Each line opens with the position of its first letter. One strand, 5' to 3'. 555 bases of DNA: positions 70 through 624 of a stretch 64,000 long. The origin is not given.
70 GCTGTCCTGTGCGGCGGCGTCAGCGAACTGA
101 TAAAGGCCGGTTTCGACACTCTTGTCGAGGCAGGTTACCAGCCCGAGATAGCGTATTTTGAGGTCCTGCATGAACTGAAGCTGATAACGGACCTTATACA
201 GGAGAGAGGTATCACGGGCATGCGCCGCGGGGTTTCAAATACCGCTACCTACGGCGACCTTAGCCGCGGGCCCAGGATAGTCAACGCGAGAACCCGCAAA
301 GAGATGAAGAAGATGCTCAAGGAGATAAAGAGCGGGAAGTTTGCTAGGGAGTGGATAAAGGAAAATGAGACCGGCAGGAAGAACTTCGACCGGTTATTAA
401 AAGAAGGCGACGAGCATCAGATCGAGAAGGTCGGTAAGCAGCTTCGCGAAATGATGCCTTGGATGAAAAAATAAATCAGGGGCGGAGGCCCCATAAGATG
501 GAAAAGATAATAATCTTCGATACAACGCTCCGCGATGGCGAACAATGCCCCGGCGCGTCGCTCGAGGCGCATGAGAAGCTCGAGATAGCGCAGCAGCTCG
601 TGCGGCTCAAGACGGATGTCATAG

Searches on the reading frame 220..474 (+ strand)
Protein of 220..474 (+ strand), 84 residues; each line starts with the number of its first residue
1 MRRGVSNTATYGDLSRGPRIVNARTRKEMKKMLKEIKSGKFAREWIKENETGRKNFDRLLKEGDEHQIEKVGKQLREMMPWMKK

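Call 23: search_protein_families(library=pfam, proteins=[window:220-474:+], max_evalue=0.001)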
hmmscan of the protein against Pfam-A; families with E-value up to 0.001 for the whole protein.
window:220-474:+ (84 aa): 1 family
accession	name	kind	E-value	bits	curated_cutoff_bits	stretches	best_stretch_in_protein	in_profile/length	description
PF01450.25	KARI_C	-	4.9e-27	95.5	29.1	1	1-81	64-144/144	Ketol-acid reductoisomerase, C-terminal domain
